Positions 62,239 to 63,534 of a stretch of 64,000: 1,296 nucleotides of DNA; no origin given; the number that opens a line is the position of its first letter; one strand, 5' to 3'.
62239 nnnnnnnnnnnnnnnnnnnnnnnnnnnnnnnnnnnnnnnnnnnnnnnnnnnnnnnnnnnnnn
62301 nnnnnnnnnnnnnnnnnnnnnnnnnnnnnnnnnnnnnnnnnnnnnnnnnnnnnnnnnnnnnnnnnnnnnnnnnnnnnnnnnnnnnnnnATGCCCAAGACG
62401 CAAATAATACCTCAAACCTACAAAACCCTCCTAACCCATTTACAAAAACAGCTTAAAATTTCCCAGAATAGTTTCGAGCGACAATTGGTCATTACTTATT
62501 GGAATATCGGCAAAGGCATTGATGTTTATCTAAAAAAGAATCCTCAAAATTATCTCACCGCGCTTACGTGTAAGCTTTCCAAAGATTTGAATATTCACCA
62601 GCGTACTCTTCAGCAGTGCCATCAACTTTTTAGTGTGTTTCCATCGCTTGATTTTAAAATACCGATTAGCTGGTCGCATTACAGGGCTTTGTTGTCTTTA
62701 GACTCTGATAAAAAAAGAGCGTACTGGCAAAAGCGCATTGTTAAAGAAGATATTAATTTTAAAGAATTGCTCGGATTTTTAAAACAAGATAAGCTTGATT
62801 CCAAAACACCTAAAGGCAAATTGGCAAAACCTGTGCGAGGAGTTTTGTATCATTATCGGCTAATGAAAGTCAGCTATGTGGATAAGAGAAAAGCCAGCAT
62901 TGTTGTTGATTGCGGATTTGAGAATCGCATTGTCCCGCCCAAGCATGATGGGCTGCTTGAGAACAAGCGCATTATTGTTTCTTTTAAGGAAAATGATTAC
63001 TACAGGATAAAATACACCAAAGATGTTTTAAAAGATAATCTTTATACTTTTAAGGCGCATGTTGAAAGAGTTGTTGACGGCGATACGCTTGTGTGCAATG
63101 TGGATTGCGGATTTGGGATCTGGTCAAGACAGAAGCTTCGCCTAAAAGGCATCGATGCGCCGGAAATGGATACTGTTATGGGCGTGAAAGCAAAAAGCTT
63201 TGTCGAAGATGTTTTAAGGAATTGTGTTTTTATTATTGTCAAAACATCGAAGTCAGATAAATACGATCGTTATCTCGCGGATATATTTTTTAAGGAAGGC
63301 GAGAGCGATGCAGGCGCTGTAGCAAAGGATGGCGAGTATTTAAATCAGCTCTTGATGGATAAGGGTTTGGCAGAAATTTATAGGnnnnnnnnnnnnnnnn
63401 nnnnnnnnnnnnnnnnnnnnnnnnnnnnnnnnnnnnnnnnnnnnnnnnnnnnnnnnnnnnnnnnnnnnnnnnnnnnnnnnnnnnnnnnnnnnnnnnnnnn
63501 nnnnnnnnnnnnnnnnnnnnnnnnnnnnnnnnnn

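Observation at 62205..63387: Iteron array, probable leaderless promoter, and a DUF1016-SNase fusion nuclease immediately 3' of the intron-containing tRNA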

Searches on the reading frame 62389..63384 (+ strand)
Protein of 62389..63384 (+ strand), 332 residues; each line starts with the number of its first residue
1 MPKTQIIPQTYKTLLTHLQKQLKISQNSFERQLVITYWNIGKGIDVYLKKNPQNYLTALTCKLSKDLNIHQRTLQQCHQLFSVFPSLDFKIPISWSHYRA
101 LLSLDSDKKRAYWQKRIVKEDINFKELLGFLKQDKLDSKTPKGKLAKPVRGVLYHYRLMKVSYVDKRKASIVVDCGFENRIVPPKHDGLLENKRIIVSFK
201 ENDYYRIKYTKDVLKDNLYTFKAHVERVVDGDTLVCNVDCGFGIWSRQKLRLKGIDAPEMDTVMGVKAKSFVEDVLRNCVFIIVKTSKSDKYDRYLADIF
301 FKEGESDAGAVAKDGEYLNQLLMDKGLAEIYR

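Call 10: search_protein_families(library=pfam, proteins=[window:62389-63384:+], max_evalue=1)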
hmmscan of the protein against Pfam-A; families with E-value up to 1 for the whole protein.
window:62389-63384:+ (332 aa): 3 families
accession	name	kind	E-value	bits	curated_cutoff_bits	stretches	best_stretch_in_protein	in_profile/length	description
PF17761.7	DUF1016_N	-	2.3e-09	37.9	32.8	1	26-129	14-128/137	DUF1016 N-terminal domain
PF00565.23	SNase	-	5.2e-08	33.8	21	1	249-331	1-77/107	Staphylococcal nuclease homologue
PF17762.8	HTH_ParB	-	0.15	12.6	22.6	1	93-127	59-93/102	ParB HTH domain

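Call 11: search_protein_families(library=ncbifam, proteins=[window:62389-63384:+], max_evalue=1)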
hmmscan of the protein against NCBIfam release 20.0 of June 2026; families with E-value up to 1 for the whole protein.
window:62389-63384:+ (332 aa): 4 families
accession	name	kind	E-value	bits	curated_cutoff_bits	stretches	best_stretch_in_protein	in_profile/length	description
NF047969.1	CaNuclEcnA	equivalog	7e-10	39.1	180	2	263-331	64-123/151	calcium-activated nuclease EcnA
NF047694.1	TnucaseNucIStaph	equivalog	6.1e-08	32.3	250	1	215-306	39-133/175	thermonuclease NucI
TIGR00405.1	KOW_elon_Spt5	equivalog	0.029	14.4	69.95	1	115-175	62-121/145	transcription elongation factor Spt5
TIGR04285.1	nucleoid_noc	exception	0.16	11.3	315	1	93-144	153-204/255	nucleoid occlusion protein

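Call 12: find_homologous_proteins(query=window:62389-63384:+)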
Query window:62389-63384:+ (332 aa): 230 proteins with E <= 0.001 among 1263 candidates; the best 120 are listed.
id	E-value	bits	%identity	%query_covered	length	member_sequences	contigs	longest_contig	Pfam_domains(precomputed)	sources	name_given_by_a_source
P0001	1.1e-221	753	100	100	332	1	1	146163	PF17761.8,PF00565.24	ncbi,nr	ncbi:MAG: thermonuclease family protein [Candidatus Omnitrophica bacterium]|nr:thermonuclease family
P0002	8.1e-167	573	75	100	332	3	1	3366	PF17761.8,PF00565.24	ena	-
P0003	5.5e-146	504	67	100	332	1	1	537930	PF17761.8,PF00565.24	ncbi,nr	ncbi:MAG: DUF1016 N-terminal domain-containing protein [Candidatus Aceula meridiana]|nr:DUF1016 N-te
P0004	3.7e-138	478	63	100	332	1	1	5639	PF17761.8,PF00565.24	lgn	-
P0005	7.2e-133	461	63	95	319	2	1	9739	PF17761.8,PF00565.24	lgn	-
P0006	2.2e-130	453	65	90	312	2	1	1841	PF17761.8,PF00565.24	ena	-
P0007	2.8e-103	364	51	100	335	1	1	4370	PF17761.8,PF00565.24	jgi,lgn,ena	-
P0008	1.0e-93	332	50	100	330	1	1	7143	PF17761.8,PF00565.24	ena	-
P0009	1.7e-91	325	45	98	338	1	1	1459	PF17761.8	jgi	jgi:endonuclease YncB( thermonuclease family)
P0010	3.1e-91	324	51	100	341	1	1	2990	PF17761.8,PF00565.24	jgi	-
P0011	2.3e-90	321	44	100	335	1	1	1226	PF17761.8,PF00565.24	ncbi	-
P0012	2.8e-90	321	47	100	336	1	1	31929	PF17761.8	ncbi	ncbi:MAG: DUF1016 N-terminal domain-containing protein [Candidatus Omnitrophota bacterium]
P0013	1.6e-85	305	43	100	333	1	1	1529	PF17761.8,PF00565.24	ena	-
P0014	1.8e-83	299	45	97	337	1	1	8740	PF17761.8,PF00565.24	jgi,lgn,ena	-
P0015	1.3e-82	296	49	83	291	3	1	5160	PF00565.24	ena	-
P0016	1.6e-82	296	45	97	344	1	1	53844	PF17761.8,PF00565.24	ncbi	ncbi:MAG: thermonuclease family protein [Candidatus Omnitrophota bacterium]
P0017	2.7e-77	278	43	100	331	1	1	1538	PF17761.8,PF00565.24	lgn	-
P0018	4.5e-77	278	44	98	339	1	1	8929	PF17761.8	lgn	-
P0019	4.9e-77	278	47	92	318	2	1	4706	PF17761.8,PF00565.24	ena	-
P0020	2.1e-76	276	44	97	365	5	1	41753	PF17761.8,PF00565.24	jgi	-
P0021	2.2e-76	275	43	98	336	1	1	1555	PF17761.8,PF00565.24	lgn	-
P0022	3.7e-76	275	44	97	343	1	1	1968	PF17761.8,PF00565.24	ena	-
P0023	4.7e-76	274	45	98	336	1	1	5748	PF17761.8,PF00565.24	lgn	-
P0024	1.5e-74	269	43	100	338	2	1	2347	PF17761.8,PF00565.24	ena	-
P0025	4.9e-74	268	43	100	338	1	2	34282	PF17761.8,PF00565.24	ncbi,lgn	-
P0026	5.7e-70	254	43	100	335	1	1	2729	PF17761.8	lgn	-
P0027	5.9e-70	254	40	100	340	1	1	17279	PF17761.8,PF00565.24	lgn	-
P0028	2.1e-69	252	43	99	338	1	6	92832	PF17761.8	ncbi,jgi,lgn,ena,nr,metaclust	ncbi:MAG TPA: hypothetical protein DD723_05575 [Candidatus Omnitrophica bacterium]|nr:MAG: hypotheti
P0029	1.4e-68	250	42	96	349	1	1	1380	PF17761.8,PF00565.24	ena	-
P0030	1.8e-66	243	42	97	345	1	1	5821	PF17761.8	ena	-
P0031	2.0e-66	243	45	89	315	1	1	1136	PF17761.8,PF00565.24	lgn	-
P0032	3.9e-66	242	40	100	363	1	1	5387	PF17761.8,PF00565.24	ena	-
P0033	7.5e-66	241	41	100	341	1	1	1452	PF17761.8,PF00565.24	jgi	jgi:endonuclease YncB( thermonuclease family)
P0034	6.7e-65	238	40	99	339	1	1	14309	PF17761.8,PF00565.24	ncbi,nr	ncbi:MAG: DUF1016 N-terminal domain-containing protein [Candidatus Omnitrophica bacterium]|nr:DUF101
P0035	4.4e-64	235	37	97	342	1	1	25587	PF17761.8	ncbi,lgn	-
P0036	4.5e-62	228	42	99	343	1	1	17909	PF17761.8,PF00565.24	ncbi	-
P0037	3.1e-61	226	39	99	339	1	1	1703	PF17761.8,PF00565.24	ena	-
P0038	5.4e-61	225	39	100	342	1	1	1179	PF17761.8,PF00565.24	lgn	-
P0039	8.2e-61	224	38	100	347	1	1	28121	PF17761.8,PF00565.24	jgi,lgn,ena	-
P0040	1.7e-60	223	37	98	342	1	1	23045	PF17761.8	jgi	-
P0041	8.6e-60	221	37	97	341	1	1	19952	PF17761.8,PF00565.24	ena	-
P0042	1.2e-59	220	37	98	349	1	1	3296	PF17761.8,PF00565.24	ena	-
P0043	1.2e-59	220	37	99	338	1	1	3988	PF17761.8,PF00565.24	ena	-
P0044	2.0e-59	220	37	99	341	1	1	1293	PF17761.8,PF00565.24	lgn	-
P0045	3.7e-59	219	38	99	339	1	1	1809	PF17761.8,PF00565.24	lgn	-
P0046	5.8e-59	218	38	100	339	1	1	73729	PF17761.8,PF00565.24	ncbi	ncbi:DUF1016 N-terminal domain-containing protein [Candidatus Omnitrophota bacterium]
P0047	6.2e-59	218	38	97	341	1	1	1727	PF17761.8,PF00565.24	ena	-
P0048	1.7e-58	217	36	99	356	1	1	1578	PF17761.8,PF00565.24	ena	-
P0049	5.0e-58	215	38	97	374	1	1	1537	PF17761.8,PF00565.24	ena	-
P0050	5.2e-58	215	39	99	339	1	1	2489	PF17761.8,PF00565.24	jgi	jgi:endonuclease YncB( thermonuclease family)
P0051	5.2e-58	215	39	97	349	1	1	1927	PF17761.8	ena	-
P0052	4.6e-57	212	37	96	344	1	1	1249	PF17761.8,PF00565.24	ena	-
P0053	6.2e-57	212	38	99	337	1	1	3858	PF17761.8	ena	-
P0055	7.2e-56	208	37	99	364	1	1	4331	PF17761.8,PF00565.24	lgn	-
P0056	1.0e-55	207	36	97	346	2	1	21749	PF00565.24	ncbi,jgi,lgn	jgi:endonuclease YncB( thermonuclease family)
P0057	2.8e-53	199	40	90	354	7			PF17761.8,PF00565.24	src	-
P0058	1.1e-52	198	36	100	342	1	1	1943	PF17761.8,PF00565.24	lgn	-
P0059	1.2e-52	197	38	99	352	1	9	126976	PF17761.8,PF00565.24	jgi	-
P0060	3.8e-52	196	36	96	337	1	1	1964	PF17761.8,PF00565.24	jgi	-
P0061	1.9e-51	193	35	96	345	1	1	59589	PF17761.8,PF00565.24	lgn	-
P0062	4.4e-51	192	37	98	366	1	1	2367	PF17761.8,PF17762.9,PF00565.24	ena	-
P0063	2.3e-50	190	37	94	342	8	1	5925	PF17761.8,PF00565.24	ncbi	-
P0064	2.6e-50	190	34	96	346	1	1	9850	PF17761.8,PF00565.24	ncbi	ncbi:MAG: DUF1016 N-terminal domain-containing protein [Candidatus Omnitrophota bacterium]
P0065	3.3e-50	189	38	92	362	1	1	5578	PF17761.8,PF00565.24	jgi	-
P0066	3.6e-50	189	37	100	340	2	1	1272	PF17761.8,PF00565.24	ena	-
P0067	2.2e-49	187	36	100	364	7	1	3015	PF17761.8,PF00565.24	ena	-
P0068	4.0e-49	186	38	98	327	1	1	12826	PF17761.8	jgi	-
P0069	4.3e-49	186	35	100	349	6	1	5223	PF17761.8,PF00565.24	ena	-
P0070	5.3e-49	185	35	97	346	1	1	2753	PF17761.8,PF00565.24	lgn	-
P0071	7.4e-49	185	36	98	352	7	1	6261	PF17761.8,PF00565.24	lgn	-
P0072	7.4e-49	185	36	98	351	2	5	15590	PF17761.8,PF00565.24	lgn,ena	-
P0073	1.1e-48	184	38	97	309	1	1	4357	PF17761.8,PF00565.24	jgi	-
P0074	3.5e-48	183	37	94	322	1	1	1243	PF17761.8,PF00565.24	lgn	-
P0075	3.7e-48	183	37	94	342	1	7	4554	PF17761.8,PF00565.24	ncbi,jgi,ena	-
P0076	4.7e-48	182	34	92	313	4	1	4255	PF17761.8,PF00565.24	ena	-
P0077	4.8e-48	182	37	100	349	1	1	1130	PF17761.8,PF00565.24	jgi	jgi:hypothetical protein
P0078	5.2e-48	182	38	96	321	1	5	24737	PF17761.8,PF00565.24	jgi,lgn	-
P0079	1.2e-47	181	35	100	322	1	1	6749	PF17761.8,PF00565.24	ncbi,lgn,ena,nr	ncbi:MAG TPA: DUF1016 family protein [Nitrospirae bacterium]|nr:DUF1016 family protein [Nitrospirota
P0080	1.5e-47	181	34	94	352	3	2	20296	PF17761.8,PF17762.9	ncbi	-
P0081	1.9e-47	180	38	92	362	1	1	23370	PF17761.8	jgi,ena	-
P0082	1.9e-47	180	35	99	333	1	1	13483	PF17761.8,PF00565.24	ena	-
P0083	2.4e-47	180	35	100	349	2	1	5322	PF17761.8,PF00565.24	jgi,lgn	-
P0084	2.6e-47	180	34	98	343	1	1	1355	PF17761.8,PF00565.24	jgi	-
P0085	2.9e-47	180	35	100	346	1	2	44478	PF17761.8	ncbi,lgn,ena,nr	ncbi:MAG: thermonuclease family protein [Candidatus Omnitrophica bacterium]|nr:thermonuclease family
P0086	5.1e-47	179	37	88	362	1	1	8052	PF17761.8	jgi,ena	-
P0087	1.1e-46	178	34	99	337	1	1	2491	PF17761.8,PF00565.24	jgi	-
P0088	1.2e-46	178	35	96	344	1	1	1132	PF00565.24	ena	-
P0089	1.4e-46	178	35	97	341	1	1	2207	PF17761.8,PF00565.24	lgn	-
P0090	1.6e-46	177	35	98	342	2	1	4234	PF17761.8,PF00565.24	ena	-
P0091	1.7e-46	177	34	99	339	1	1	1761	PF17761.8,PF00565.24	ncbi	-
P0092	2.3e-46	177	35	97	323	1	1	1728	PF17761.8,PF00565.24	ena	-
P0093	2.6e-46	177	35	95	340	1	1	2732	PF17761.8,PF00565.24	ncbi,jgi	jgi:endonuclease YncB( thermonuclease family)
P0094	4.9e-46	176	33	97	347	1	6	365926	PF17761.8,PF00565.24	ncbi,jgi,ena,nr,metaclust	ncbi:MAG TPA: hypothetical protein DD723_02545 [Candidatus Omnitrophica bacterium]|nr:MAG: hypotheti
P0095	5.4e-46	176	35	99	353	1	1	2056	PF17761.8,PF00565.24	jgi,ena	-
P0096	1.3e-45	174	33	97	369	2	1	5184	PF17761.8,PF00565.24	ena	-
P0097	1.4e-45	174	35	99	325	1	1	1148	PF17761.8,PF00565.24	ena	-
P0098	1.6e-45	174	36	96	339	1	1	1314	PF17761.8,PF00565.24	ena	-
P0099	1.8e-45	174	35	99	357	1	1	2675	PF17761.8,PF00565.24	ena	-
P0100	1.9e-45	174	37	89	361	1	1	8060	PF17761.8,PF00565.24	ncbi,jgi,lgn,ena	-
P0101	2.0e-45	174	34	100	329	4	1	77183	PF17761.8,PF00565.24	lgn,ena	-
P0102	2.5e-45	173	37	99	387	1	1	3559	PF17761.8,PF00565.24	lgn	-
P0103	2.9e-45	173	34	98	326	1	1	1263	PF17761.8,PF00565.24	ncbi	-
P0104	3.1e-45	173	35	99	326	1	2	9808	PF17761.8,PF00565.24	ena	-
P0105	3.8e-45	173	34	92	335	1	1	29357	PF17761.8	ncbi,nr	ncbi:MAG: thermonuclease family protein [Spirochaetales bacterium]|nr:thermonuclease family protein 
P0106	3.8e-45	173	35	99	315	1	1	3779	PF17761.8,PF00565.24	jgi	jgi:endonuclease YncB( thermonuclease family)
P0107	4.0e-45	173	36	89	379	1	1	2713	PF17761.8,PF00565.24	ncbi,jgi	jgi:endonuclease YncB( thermonuclease family)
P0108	4.1e-45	173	36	100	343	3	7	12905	PF17761.8,PF00565.24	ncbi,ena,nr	ncbi:MAG TPA: DUF1016 family protein [Nitrospirae bacterium]|nr:DUF1016 family protein [Nitrospirota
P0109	4.3e-45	173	35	100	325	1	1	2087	PF17761.8,PF00565.24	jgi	jgi:hypothetical protein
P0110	6.6e-45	172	34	97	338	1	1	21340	PF17761.8,PF00565.24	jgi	jgi:hypothetical protein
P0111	1.4e-44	171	33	98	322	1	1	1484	PF17761.8,PF00565.24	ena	-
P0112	1.5e-44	171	35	98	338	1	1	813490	PF17761.8,PF17762.9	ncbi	-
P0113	1.7e-44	171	36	99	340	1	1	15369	PF17761.8,PF00565.24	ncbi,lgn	-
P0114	1.7e-44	171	34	98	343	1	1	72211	PF17761.8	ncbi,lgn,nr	ncbi:MAG: DUF1016 N-terminal domain-containing protein [Candidatus Omnitrophica bacterium]|nr:DUF101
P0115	1.7e-44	171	34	97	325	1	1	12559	PF17761.8,PF00565.24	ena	-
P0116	2.0e-44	170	35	91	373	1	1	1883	PF17761.8,PF00565.24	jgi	-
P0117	2.2e-44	170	37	93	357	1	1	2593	PF17761.8,PF00565.24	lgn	-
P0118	2.4e-44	170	37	93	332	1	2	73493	PF17761.8,PF00565.24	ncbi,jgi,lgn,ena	-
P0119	2.4e-44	170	34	89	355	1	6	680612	PF17761.8,PF17762.9,PF00565.24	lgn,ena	-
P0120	4.4e-44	169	34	92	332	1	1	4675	PF17761.8,PF17762.9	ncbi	-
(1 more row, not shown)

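Call 14: find_encoding_contigs(protein=P0003, flank=6000, max_places=3)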
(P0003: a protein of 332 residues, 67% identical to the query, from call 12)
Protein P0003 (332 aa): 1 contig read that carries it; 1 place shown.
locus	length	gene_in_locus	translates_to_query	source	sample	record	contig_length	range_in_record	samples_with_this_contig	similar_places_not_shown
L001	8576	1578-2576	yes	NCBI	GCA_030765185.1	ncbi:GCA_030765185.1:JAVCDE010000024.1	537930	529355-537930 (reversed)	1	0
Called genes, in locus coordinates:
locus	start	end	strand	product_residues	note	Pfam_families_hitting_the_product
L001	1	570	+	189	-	PF00005:ABC_tran (faint), PF16326:ABC_tran_CTD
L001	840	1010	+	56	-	-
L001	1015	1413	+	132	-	PF00903:Glyoxalase, PF13669:Glyoxalase_4 (weak), PF18029:Glyoxalase_6 (weak), PF21701:GLOD4_C (weak)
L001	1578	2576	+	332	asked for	PF17761:DUF1016_N, PF00565:SNase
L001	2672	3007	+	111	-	-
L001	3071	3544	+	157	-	-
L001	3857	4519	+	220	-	PF13505:OMP_b-brl, PF09411:PagL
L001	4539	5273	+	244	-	PF00106:adh_short, PF08659:KR, PF13561:adh_short_C2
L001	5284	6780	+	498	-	PF00890:FAD_binding_2 (faint), PF01266:DAO (weak), PF01593:Amino_oxidase, PF12831:FAD_oxidored (weak), PF13450:NAD_binding_8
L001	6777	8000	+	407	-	PF00109:ketoacyl-synt, PF02801:Ketoacyl-synt_C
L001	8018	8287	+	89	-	PF00550:PP-binding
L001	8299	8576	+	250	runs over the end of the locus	PF01553:Acyltransferase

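Call 15: find_encoding_contigs(protein=P0001, flank=6000, max_places=3)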
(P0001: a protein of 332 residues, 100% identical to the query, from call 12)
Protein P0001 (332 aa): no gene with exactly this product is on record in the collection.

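Call 54: search_dna_similar(query=window:62389-63384:+, collection=phages, mode=protein, max_evalue=0.001, max_rows=15)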
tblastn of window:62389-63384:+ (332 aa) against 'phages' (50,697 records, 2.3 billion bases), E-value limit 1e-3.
Records with a match: 391; places in all: 391; records where one place covers at least 80% of the query: 0.
Best place of each record, by identity: <60% 391.
By first word of the organism name: Staphylococcus 155; Synechococcus 107; Cyanophage 47; Flavobacterium 29; Prochlorococcus 14; Arthrobacter 5; Marine 5; Rhizobium 5; Methylophilales 4; Ralstonia 3; and 11 more.
By host as written in the record: - 75; Synechococcus 37; Staphylococcus aureus 33; Staphylococcus sp. 30; Synechococcus sp. WH7803 21; Flavobacterium psychrophilum 950106-1/1 13; Staphylococcus epidermidis 10; Synechococcus sp. 9; and 87 more.
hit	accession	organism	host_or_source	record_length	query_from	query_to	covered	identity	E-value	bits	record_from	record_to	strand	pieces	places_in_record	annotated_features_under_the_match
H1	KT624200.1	Bacillus phage SP-15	Bacillus subtilis W-23-S(r); Bacillus ...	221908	155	329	53%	28.1%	1e-12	75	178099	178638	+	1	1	endonuclease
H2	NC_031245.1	Bacillus phage SP-15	Bacillus subtilis W-23-S(r); Bacillus ...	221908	155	329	53%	28.1%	1e-12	75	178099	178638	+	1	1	endonuclease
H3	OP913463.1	Staphylococcus virus vB_SurM-PSU5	Staphylococcus ureilyticus ATCC49330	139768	214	327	34%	41.4%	2e-15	83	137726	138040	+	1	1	nuclease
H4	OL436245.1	Staphylococcus phage vB_SurM-PSU4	Staphylococcus ureilyticus ATCC 49330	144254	214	327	34%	41.4%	2e-15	83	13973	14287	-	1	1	nuclease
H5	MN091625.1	Staphylococcus phage PALS_1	Staphylococcus aureus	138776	214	327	34%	40.5%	8e-15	81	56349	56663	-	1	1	nuclease family protein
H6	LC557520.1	Staphylococcus phage vB_SsapH-Golestan101-M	Staphylococcus saprophyticus 101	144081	214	327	34%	40.5%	2e-14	80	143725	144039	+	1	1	nuclease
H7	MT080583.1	Staphylococcus phage vB_SauM_EW13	Staphylococcus carnosus TM300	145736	214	327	34%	40.5%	2e-14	80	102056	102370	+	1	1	record has no annotation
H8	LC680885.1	Staphylococcus phage S6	Staphylococcus aureus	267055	196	323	39%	35.2%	3e-10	67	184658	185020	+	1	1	hypothetical protein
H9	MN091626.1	Staphylococcus phage PALS_2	Staphylococcus aureus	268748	196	323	39%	35.2%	3e-10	67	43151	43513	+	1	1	nuclease family protein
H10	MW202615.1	Caudoviricetes sp.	Manatee Spring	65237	219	330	34%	40.2%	2e-12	74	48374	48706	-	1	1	thermonuclease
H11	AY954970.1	Staphylococcus phage Twort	-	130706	214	327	34%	38.8%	9e-11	69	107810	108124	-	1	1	ORF103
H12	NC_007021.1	Staphylococcus phage Twort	Staphylococcus aureus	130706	214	327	34%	38.8%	9e-11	69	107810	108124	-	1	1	endonuclease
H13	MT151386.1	Staphylococcus phage Twort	Staphylococcus hyicus DSM-17421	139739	214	327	34%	38.8%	9e-11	69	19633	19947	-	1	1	nuclease family protein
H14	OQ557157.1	Staphylococcus phage vB_SauH_SPJ2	Staphylococcus aureus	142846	213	327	35%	38.3%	1e-14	81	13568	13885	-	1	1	hypothetical protein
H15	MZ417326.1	Staphylococcus phage PG-2021_27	Staphylococcus aureus Twort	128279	214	327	34%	38.6%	4e-14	79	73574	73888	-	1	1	record has no annotation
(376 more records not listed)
